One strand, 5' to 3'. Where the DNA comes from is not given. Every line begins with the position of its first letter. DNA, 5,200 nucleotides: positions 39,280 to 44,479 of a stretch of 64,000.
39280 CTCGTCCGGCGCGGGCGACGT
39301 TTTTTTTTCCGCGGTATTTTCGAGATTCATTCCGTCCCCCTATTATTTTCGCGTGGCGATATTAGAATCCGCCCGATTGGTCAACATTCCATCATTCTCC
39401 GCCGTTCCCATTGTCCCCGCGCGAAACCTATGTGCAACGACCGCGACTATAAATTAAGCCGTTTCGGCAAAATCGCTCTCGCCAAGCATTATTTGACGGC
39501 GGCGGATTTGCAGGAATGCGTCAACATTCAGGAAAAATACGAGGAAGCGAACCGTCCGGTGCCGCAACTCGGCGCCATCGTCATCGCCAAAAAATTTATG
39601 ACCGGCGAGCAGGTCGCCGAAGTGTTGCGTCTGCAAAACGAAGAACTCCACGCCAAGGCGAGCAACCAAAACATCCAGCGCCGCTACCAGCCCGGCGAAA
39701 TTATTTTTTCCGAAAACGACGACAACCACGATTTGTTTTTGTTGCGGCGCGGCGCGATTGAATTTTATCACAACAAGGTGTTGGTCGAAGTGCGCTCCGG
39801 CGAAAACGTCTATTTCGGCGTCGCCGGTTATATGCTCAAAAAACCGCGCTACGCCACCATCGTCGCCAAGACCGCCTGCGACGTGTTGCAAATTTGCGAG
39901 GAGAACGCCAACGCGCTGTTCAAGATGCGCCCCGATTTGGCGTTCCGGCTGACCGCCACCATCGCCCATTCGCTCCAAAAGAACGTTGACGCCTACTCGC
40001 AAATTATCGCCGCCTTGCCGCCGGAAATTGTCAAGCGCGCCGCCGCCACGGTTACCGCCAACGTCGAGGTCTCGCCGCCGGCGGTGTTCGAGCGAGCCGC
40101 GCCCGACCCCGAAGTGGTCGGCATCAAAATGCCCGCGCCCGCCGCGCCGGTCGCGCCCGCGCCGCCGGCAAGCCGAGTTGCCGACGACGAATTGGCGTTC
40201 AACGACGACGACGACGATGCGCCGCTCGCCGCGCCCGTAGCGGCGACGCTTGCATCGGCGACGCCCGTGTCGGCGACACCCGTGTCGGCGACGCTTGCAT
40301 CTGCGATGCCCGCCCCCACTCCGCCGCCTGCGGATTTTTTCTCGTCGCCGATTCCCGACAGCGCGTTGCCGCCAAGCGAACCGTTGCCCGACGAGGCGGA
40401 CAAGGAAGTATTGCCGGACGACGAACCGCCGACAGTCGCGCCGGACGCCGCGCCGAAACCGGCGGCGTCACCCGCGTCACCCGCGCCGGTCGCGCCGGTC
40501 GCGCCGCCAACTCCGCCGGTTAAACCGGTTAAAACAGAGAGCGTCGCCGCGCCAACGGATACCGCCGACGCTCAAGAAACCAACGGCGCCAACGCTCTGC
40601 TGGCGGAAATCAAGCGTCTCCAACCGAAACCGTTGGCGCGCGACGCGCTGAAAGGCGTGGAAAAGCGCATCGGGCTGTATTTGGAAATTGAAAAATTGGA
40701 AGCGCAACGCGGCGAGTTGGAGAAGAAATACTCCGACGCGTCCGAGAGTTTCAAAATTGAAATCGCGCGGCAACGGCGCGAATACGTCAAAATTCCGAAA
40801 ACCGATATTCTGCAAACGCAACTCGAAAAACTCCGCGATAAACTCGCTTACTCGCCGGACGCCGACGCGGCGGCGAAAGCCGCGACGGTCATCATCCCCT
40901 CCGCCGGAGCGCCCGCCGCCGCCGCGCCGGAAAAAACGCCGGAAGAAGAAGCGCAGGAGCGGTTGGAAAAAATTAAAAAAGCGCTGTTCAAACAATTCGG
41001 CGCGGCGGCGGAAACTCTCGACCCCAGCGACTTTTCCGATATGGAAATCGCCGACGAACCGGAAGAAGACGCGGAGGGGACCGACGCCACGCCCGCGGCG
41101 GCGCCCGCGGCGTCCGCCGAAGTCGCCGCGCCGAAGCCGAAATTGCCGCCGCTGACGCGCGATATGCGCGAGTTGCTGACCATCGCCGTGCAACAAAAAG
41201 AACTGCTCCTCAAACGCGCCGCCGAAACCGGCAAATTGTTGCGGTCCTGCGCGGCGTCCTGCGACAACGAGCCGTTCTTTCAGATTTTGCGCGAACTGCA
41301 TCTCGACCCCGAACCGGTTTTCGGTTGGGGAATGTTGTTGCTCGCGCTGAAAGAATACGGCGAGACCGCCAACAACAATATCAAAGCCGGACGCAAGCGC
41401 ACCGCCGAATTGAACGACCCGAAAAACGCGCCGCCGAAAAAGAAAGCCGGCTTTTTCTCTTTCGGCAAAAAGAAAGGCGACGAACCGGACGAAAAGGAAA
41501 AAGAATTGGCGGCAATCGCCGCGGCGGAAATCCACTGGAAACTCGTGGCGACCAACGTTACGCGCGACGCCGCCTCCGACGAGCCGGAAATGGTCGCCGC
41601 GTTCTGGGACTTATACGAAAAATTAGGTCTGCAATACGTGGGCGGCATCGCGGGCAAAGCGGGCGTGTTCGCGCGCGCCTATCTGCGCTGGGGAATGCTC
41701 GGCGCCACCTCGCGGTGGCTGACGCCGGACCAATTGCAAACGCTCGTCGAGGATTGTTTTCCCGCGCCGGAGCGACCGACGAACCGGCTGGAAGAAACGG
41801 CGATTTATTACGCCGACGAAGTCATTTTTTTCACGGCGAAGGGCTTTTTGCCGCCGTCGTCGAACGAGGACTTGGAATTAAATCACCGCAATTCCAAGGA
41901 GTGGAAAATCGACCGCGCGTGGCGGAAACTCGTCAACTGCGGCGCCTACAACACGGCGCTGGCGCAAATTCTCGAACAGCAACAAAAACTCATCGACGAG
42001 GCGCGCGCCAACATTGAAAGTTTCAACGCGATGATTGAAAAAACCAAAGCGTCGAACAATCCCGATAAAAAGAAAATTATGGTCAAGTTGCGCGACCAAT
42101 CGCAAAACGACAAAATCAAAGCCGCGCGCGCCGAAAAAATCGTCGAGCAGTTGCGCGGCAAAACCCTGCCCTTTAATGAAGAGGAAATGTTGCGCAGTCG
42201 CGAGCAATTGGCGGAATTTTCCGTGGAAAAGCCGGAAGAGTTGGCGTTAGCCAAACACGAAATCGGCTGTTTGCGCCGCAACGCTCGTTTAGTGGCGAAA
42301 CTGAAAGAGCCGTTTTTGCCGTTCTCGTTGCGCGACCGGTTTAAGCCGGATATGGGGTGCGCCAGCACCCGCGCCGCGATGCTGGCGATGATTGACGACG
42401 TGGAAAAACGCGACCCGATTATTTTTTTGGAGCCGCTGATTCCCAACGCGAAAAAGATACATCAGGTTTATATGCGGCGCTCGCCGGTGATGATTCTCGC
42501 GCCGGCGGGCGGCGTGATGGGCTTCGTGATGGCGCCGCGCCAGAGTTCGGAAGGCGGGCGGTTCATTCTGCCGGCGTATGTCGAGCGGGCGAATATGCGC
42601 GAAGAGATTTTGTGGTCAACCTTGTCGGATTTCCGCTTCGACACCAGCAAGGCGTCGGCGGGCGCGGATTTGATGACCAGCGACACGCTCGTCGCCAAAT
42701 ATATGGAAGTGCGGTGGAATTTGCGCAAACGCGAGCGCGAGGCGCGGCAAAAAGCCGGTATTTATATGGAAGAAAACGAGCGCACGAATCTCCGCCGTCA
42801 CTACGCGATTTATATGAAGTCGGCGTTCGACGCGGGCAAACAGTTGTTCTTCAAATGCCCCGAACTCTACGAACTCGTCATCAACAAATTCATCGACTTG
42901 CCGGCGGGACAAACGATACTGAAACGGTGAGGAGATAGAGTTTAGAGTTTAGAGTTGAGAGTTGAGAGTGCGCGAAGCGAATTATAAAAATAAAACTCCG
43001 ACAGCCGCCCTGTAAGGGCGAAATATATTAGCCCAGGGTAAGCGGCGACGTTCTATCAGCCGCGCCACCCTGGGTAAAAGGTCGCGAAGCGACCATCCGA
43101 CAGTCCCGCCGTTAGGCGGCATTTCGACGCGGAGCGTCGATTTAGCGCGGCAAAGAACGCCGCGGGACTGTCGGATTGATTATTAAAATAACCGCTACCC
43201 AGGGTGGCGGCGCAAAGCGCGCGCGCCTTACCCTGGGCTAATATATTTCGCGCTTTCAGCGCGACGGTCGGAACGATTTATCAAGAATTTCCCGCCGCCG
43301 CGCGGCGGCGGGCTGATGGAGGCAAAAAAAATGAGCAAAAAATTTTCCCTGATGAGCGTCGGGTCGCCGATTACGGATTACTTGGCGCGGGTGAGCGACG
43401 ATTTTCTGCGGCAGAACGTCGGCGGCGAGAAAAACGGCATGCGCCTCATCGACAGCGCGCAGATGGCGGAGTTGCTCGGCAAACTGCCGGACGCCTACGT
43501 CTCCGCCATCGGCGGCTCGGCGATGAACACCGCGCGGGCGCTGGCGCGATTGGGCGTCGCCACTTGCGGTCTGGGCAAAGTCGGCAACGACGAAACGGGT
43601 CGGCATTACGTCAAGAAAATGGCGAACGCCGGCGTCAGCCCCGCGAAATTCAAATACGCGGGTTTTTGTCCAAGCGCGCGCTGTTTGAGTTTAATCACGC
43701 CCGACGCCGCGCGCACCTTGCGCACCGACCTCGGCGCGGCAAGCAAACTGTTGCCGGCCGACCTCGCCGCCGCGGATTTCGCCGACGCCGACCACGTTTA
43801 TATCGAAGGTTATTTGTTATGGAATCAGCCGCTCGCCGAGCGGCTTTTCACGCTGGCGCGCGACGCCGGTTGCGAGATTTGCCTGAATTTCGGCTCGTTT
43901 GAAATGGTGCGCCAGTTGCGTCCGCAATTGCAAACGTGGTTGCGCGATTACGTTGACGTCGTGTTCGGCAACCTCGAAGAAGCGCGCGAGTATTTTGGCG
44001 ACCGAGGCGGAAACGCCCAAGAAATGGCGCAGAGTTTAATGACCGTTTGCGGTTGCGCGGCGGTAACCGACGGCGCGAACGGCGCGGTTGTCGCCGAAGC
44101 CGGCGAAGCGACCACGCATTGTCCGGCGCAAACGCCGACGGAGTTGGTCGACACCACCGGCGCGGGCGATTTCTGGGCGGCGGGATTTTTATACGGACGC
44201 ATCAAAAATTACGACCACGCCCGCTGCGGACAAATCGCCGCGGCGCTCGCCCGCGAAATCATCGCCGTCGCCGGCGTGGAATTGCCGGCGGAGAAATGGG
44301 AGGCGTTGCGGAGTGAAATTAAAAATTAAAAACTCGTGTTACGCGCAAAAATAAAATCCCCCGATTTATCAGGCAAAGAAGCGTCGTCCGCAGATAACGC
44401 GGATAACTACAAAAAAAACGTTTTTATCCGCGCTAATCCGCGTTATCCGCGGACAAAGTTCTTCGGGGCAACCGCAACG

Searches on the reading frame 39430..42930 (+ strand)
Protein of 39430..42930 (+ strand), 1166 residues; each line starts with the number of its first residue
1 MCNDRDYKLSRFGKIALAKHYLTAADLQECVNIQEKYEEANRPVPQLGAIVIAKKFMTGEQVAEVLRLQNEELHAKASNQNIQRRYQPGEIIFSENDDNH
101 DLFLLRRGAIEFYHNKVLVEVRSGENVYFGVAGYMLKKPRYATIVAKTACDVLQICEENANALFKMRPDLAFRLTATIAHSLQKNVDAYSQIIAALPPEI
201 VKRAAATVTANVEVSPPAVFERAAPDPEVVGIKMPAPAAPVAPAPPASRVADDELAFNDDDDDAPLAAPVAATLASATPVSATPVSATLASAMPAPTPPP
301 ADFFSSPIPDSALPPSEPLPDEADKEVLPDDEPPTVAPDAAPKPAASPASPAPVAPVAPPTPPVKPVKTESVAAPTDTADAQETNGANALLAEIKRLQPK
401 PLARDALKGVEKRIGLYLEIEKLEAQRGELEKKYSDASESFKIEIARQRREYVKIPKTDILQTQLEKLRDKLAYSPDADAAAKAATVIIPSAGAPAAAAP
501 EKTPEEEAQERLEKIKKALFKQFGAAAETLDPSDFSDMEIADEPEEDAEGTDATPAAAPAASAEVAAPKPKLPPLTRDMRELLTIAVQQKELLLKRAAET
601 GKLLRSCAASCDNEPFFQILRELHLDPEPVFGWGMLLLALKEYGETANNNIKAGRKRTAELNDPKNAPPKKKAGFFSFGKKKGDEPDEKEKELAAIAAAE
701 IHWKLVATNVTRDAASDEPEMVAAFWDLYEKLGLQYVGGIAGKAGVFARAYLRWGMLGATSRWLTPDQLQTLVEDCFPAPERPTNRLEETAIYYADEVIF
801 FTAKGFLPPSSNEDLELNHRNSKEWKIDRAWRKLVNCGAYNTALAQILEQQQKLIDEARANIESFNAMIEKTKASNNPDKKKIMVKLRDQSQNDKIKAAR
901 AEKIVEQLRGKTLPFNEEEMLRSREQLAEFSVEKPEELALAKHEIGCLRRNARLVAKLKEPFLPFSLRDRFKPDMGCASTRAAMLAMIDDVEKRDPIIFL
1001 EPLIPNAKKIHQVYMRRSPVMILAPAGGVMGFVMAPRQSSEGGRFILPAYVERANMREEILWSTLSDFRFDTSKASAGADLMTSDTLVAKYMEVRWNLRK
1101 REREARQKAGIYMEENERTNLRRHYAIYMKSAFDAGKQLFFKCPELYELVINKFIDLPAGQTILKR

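Call 89: search_protein_families(library=pfam, proteins=[window:39430-42930:+], max_evalue=0.0001)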
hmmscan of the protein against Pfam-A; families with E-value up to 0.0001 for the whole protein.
window:39430-42930:+ (1166 aa): 1 family
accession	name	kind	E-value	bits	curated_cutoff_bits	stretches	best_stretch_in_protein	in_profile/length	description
PF00027.35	cNMP_binding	-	2.7e-10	40.5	27.5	1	84-164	2-86/89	Cyclic nucleotide-binding domain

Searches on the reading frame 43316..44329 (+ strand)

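Call 89: search_protein_families(library=pfam, proteins=[window:43316-44329:+], max_evalue=0.0001)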
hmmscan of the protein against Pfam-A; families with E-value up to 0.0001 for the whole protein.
window:43316-44329:+ (337 aa): 1 family
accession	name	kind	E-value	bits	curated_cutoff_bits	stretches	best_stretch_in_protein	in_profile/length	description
PF00294.29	PfkB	-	1.7e-44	152.8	25.8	1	58-326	28-300/302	pfkB family carbohydrate kinase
